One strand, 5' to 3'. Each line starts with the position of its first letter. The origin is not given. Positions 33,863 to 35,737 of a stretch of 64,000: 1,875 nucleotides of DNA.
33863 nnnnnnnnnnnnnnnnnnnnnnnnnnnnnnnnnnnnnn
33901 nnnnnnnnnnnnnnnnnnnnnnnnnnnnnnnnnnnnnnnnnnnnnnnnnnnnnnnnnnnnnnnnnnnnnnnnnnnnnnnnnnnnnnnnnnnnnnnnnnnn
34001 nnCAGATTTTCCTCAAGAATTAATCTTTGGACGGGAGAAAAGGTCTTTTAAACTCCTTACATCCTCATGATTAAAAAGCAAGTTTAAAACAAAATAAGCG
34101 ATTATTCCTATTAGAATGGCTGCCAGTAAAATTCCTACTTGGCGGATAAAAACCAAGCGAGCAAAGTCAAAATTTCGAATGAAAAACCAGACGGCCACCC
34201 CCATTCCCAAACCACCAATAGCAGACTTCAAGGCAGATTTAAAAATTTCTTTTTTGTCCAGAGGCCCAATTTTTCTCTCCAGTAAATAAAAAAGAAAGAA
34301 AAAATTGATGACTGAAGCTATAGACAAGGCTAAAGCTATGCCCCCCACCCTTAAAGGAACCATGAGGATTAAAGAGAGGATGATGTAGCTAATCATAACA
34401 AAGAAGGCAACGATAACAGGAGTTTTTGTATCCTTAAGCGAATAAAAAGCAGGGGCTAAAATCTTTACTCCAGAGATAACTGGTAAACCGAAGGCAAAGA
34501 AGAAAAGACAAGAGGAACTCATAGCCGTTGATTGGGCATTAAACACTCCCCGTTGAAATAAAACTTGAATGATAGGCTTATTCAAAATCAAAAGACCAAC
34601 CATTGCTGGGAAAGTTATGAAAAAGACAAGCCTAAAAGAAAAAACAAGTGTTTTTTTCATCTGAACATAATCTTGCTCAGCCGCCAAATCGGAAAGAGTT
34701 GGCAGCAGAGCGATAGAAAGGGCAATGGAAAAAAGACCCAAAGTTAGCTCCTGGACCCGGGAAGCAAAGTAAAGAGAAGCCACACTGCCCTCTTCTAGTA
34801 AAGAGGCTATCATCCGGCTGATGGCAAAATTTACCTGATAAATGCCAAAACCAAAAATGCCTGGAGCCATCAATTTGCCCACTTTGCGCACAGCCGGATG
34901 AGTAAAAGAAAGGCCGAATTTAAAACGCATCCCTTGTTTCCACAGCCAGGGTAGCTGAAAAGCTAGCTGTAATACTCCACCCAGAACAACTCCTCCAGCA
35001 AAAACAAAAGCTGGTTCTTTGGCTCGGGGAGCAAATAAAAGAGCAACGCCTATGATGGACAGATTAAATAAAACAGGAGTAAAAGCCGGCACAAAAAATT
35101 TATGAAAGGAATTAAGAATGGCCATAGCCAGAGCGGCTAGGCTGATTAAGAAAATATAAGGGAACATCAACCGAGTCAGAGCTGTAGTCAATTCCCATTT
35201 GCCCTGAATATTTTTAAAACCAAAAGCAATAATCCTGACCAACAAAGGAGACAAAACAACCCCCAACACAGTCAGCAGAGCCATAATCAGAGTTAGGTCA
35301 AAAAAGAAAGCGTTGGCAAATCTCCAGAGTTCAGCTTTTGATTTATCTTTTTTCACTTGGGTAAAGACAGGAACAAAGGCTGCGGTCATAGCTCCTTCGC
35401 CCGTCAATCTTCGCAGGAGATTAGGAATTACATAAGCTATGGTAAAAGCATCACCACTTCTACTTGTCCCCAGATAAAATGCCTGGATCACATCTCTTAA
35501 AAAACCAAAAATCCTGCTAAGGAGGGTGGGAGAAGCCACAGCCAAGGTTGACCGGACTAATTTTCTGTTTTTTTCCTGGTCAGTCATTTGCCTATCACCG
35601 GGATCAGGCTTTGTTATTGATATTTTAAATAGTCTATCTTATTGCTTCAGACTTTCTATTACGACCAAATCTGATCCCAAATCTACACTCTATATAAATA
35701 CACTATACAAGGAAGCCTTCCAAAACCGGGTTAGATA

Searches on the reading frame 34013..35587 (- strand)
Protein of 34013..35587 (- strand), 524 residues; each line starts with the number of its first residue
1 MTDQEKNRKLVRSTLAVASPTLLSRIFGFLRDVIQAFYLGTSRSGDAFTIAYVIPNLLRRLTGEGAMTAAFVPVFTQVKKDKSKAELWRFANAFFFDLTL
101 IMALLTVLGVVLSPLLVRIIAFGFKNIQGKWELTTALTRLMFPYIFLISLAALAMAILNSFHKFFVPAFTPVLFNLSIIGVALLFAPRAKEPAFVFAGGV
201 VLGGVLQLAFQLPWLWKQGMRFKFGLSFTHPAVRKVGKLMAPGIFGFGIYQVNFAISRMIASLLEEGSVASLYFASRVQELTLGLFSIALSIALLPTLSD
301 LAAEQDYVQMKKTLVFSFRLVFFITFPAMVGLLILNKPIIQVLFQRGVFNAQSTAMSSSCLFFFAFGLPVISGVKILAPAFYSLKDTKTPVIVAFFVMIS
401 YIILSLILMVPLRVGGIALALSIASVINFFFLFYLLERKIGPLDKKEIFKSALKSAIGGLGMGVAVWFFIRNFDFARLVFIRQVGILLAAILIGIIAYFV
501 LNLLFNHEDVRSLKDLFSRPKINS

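Call 62: search_protein_families(library=pfam, proteins=[window:34013-35587:-], max_evalue=0.00001)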
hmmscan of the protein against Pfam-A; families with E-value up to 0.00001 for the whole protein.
window:34013-35587:- (524 aa): 3 families
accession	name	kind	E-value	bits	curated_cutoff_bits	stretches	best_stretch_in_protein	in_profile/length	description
PF03023.19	MurJ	-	1.4e-121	406.7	27.4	1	36-473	2-436/451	Lipid II flippase MurJ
PF01554.23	MatE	-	4.6e-08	33.4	24.9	1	244-406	3-160/161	MatE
PF13440.11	Polysacc_synt_3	-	9.8e-07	28.7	23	1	214-344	159-284/293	Polysaccharide biosynthesis protein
